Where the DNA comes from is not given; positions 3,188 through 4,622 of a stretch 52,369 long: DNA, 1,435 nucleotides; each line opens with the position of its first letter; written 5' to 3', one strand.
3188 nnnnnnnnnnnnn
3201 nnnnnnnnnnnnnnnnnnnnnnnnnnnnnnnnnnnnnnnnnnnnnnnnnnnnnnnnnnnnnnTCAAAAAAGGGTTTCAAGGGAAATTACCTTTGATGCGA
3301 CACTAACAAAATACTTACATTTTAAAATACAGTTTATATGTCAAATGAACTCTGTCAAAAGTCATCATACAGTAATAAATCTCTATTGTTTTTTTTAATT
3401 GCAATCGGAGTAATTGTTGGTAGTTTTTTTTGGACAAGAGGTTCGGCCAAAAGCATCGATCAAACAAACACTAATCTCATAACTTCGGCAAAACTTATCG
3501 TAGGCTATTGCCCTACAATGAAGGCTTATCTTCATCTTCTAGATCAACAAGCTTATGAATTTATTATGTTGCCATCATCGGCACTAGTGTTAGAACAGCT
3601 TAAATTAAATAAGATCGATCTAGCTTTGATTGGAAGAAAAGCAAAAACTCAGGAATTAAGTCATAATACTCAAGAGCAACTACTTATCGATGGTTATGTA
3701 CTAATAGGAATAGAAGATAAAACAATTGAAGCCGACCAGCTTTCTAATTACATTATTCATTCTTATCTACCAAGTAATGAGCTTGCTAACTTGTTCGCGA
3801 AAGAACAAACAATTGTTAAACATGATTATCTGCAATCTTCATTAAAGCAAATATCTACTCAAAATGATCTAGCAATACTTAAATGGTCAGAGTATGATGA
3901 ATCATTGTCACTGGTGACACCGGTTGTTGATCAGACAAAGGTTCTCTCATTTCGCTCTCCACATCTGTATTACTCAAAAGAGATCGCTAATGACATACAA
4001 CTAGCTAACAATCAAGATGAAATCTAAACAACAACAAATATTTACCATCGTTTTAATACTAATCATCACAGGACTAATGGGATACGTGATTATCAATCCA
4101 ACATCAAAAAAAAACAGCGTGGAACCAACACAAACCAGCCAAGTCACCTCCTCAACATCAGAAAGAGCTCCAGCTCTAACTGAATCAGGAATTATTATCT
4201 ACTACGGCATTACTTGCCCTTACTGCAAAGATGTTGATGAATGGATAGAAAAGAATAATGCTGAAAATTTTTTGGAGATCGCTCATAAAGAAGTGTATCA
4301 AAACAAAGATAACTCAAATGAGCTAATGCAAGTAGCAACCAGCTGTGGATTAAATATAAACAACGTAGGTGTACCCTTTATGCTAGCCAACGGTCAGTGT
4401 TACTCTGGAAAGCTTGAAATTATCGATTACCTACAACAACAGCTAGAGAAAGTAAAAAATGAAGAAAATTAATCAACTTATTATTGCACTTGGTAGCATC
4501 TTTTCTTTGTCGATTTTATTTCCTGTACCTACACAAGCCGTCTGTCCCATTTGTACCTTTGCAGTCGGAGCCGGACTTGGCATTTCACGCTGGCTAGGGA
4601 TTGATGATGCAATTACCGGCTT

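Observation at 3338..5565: Four-gene Cys-motif extension of the ars operon: candidate undescribed trans-envelope redox or metalloid module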

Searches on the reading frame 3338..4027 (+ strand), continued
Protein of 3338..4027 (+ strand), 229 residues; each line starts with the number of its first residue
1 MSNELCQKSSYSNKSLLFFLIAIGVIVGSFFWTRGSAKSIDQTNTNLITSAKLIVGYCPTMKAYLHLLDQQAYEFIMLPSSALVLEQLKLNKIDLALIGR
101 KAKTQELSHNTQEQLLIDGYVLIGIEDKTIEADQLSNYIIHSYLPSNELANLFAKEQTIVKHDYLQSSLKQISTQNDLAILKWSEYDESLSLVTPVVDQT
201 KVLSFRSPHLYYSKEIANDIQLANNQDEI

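Call 56: search_protein_families(library=pfam, proteins=[L101:3466-4785:+, L101:4879-5343:+, L101:5361-5879:+, L098:6606-7829:+, L098:7838-8239:+, L097:514-1833:+, L097:1849-2886:+, L097:2855-3265:+, L102:2827-4062:+, L102:1970-2737:+], max_evalue=0.001)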
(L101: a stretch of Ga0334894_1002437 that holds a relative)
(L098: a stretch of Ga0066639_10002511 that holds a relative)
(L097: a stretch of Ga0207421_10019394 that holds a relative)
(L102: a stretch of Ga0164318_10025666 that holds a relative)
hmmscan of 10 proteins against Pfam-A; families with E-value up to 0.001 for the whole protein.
L101:3466-4785:+ (439 aa): 3 families
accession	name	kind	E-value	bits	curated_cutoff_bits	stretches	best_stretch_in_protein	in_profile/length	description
PF16254.10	DUF4910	-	3.2e-110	367.2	26.6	1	20-360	1-247/247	Domain of unknown function (DUF4910)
PF09940.16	DUF2172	-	2.3e-39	134.1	27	1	71-161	1-91/92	Domain of unknown function (DUF2172)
PF16221.11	HTH_47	-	6.1e-25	87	27.1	1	367-435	8-77/78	winged helix-turn-helix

L101:4879-5343:+ (154 aa): 1 family
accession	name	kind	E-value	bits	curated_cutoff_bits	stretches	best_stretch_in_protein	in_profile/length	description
PF02657.20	SufE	-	2.2e-29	102.1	27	1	25-141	2-119/121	Fe-S metabolism associated domain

L101:5361-5879:+ (172 aa): 9 families
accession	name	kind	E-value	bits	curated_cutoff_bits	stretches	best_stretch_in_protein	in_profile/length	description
PF12837.12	Fer4_6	-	7.8e-07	29.2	25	1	102-124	1-23/24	4Fe-4S binding domain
PF00037.32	Fer4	-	4e-06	26.9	21.1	1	105-124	3-22/24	4Fe-4S binding domain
PF25160.1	LdpA_Fe-S-bd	-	5.7e-06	26.5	27.6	1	102-126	20-44/49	LdpA Fe-S cluster-binding domain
PF12838.12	Fer4_7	-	0.00011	23.1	27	0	110-153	2-49/52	4Fe-4S dicluster domain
PF12797.12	Fer4_2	-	0.00015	22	24.5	1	102-121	2-21/22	4Fe-4S binding domain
PF13187.11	Fer4_9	-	0.0004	20.8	27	1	110-157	2-52/52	4Fe-4S dicluster domain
PF13237.11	Fer4_10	-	0.00041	20.6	25.5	1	106-152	5-52/53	4Fe-4S dicluster domain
PF13484.11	Fer4_16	-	0.00056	21.1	30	1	110-132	2-23/66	4Fe-4S double cluster binding domain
PF13183.11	Fer4_8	-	0.00057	20.8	27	1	91-124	46-68/68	4Fe-4S dicluster domain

L098:6606-7829:+ (407 aa): 1 family
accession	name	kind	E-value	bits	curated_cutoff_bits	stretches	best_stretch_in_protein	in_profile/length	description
PF04412.18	AcnX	-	1e-150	502.4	31.5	1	17-404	1-399/400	Aconitase X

L098:7838-8239:+ (133 aa): 1 family
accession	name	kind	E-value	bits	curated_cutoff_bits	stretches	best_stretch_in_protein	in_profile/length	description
PF01989.23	AcnX_swivel_put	-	5e-34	116.4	27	1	25-104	1-80/80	Aconitase X swivel domain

L097:514-1833:+ (439 aa): 19 families
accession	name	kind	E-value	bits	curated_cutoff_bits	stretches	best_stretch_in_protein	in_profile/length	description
PF07992.20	Pyr_redox_2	-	4.6e-67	226.9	26.1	1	4-284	1-278/291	Pyridine nucleotide-disulphide oxidoreductase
PF00070.33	Pyr_redox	-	1.7e-22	80.2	22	1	148-217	2-70/82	Pyridine nucleotide-disulphide oxidoreductase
PF13738.12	Pyr_redox_3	-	1.1e-18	68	30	2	51-271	73-305/305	Pyridine nucleotide-disulphide oxidoreductase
PF01266.30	DAO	-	2.3e-15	57.4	27.9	1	5-37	1-31/353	FAD dependent oxidoreductase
PF03486.20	HI0933_like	-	1.3e-14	54.7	50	0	147-180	2-35/244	HI0933-like protein Rossmann domain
PF13450.12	NAD_binding_8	-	5.8e-12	46.1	21.9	2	8-38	1-29/68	NAD(P)-binding Rossmann-like domain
PF01134.28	GIDA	-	7.8e-08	32.2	22.1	0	148-177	2-31/391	Glucose inhibited division protein A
PF13454.12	NAD_binding_9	-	9.7e-08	32.6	21.8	0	7-36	1-32/155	FAD-NAD(P)-binding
PF00890.30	FAD_binding_2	-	1.7e-07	31.3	20.4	1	6-43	2-41/414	FAD binding domain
PF02852.28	Pyr_redox_dim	-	3.3e-07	30.9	25.3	1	326-418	10-104/110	Pyridine nucleotide-disulphide oxidoreductase, dimerisation domain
PF02254.24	TrkA_N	-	6.6e-07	30.1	23.8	0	6-39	1-32/116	TrkA-N domain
PF01262.27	AlaDh_PNT_C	-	1.9e-06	27.9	23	1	147-235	30-101/214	Alanine dehydrogenase/PNT, C-terminal domain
PF01946.23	Thi4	-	3.8e-06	26.7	26.2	0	4-36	18-49/235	Thi4 family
PF13434.12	Lys_Orn_oxgnase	-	3e-05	23.8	21.3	0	96-180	142-225/339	L-lysine 6-monooxygenase/L-ornithine 5-monooxygenase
PF04820.20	Trp_halogenase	-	6.3e-05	22.4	21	0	5-38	1-36/458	Tryptophan halogenase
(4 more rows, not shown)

L097:1849-2886:+ (345 aa): 0 families

L097:2855-3265:+ (136 aa): 2 families
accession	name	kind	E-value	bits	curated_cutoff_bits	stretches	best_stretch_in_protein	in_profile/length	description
PF01597.25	GCV_H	-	4.3e-33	114.2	22.2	1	13-130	1-120/122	Glycine cleavage H-protein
PF00364.28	Biotin_lipoyl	-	1.2e-06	28.6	22.1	1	51-87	22-58/73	Biotin-requiring enzyme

L102:2827-4062:+ (411 aa): 1 family
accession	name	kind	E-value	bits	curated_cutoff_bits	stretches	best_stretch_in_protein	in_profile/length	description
PF02417.20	Chromate_transp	-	6.2e-72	241.5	28.6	2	243-405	2-165/166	Chromate transporter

L102:1970-2737:+ (255 aa): 1 family
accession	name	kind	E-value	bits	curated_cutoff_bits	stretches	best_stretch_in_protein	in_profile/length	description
PF02596.20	DUF169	-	6.3e-52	176.9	27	1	12-217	3-208/209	Uncharacterised ArCR, COG2043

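Call 78: search_protein_families(library=pfam, proteins=[P0390], max_evalue=0.001)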
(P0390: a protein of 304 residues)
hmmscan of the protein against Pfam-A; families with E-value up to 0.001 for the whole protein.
P0390 (304 aa): 1 family
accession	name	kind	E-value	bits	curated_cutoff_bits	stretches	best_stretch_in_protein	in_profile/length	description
PF13462.12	Thioredoxin_4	-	2.2e-05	25.1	23.2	0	263-296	128-161/165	Thioredoxin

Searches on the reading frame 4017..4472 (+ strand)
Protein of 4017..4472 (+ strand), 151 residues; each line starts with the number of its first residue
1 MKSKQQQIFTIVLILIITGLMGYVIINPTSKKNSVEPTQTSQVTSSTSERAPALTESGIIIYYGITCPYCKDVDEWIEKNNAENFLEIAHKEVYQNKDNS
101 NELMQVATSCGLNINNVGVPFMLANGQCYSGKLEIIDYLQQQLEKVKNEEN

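Call 3: search_protein_families(library=pfam, proteins=[window:4017-4472:+], max_evalue=0.1)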
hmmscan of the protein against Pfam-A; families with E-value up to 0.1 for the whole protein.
window:4017-4472:+ (151 aa): 5 families
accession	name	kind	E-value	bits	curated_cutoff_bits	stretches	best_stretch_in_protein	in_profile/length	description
PF00462.30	Glutaredoxin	-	0.019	15.6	22.9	1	61-115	3-46/60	Glutaredoxin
PF20462.4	DUF6715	-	0.026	14.5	27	1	2-72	3-76/192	Domain of unknown function (DUF6715)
PF12606.13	RELT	-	0.042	13.4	25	1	8-26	3-21/42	Tumour necrosis factor receptor superfamily member 19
PF01323.26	DSBA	-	0.045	14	25.6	0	59-92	2-36/191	DSBA-like thioredoxin domain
PF13417.12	GST_N_3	-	0.095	13.5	22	0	67-142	7-70/75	Glutathione S-transferase, N-terminal domain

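Call 4: search_protein_families(library=ncbifam, proteins=[window:4017-4472:+], max_evalue=0.1)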
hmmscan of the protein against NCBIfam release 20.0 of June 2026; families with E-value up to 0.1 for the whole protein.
window:4017-4472:+ (151 aa): 6 families
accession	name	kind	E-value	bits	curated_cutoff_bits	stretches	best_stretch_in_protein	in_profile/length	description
TIGR02180.1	GRX_euk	equivalog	0.00026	21.2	87.25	1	59-137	1-73/84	glutaredoxin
TIGR02738.1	TrbB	equivalog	0.0047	16.6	132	1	34-79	30-74/153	type-F conjugative transfer system pilin assembly thiol-disulfide isomerase TrbB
TIGR02196.1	GlrX_YruB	hypoth_equivalog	0.0065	16.9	88.55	1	60-111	3-50/74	glutaredoxin-like protein, YruB-family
TIGR02181.1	GRX_bact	equivalog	0.0074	16.5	90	1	59-108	1-46/80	glutaredoxin 3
NF041212.1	Uxx_star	subfamily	0.014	15.6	66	1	59-107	1-45/70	Uxx-star family glutaredoxin-like (seleno)protein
NF042931.1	SAG1386_EF1546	equivalog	0.042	13.9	80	1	8-49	33-74/158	SAG1386/EF1546 family surface-associated protein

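Call 9: search_protein_families(library=padloc, proteins=[window:4017-4472:+], max_evalue=0.1)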
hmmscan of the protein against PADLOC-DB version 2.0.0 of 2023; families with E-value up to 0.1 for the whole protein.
window:4017-4472:+ (151 aa): 0 families

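Call 73: search_solved_structures(query=A7, max_evalue=1, show_alignments=1)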
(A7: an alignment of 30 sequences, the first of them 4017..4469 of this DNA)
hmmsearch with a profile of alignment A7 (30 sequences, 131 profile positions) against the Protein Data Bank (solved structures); distinct sequences matched with E-value up to 1: 43.
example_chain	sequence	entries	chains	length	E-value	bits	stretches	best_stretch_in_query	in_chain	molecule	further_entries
7c10_A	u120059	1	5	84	6.2e-09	38.9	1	40-89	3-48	Glutaredoxin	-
7c12_A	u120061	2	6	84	1.3e-06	31.3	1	40-89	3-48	Glutaredoxin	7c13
3ic4_A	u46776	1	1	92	0.0017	21.3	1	41-88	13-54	Glutaredoxin (Grx-1)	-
2v6o_A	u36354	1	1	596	0.0026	20.7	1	36-67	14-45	THIOREDOXIN GLUTATHIONE REDUCTASE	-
2x8c_A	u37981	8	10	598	0.0026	20.7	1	36-67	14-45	THIOREDOXIN GLUTATHIONE REDUCTASE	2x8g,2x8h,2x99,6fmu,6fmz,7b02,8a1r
3h4k_A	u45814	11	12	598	0.0026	20.7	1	36-67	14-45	Thioredoxin glutathione reductase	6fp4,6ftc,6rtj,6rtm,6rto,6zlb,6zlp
8pdd_A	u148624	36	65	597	0.0026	20.7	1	36-67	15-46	Thioredoxin glutathione reductase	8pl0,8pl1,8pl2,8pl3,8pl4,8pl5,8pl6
3hz4_A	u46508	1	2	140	0.0035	20.3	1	31-62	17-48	Thioredoxin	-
3lgc_A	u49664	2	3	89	0.0071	19.3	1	41-66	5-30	Glutaredoxin 1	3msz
3zij_A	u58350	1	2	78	0.008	19.1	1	41-78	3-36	THIOREDOXIN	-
2l6c_A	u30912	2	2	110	0.0083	19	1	38-62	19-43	Thioredoxin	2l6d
8z3i_A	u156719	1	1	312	0.01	18.7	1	88-119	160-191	Protein glutaminase domain-containing protein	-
3zit_A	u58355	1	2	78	0.015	18.2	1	41-78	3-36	THIOREDOXIN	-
1fo5_A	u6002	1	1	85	0.033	17.1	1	40-86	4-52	THIOREDOXIN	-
8zpw_B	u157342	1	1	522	0.041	16.8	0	35-55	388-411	Protein disulfide-isomerase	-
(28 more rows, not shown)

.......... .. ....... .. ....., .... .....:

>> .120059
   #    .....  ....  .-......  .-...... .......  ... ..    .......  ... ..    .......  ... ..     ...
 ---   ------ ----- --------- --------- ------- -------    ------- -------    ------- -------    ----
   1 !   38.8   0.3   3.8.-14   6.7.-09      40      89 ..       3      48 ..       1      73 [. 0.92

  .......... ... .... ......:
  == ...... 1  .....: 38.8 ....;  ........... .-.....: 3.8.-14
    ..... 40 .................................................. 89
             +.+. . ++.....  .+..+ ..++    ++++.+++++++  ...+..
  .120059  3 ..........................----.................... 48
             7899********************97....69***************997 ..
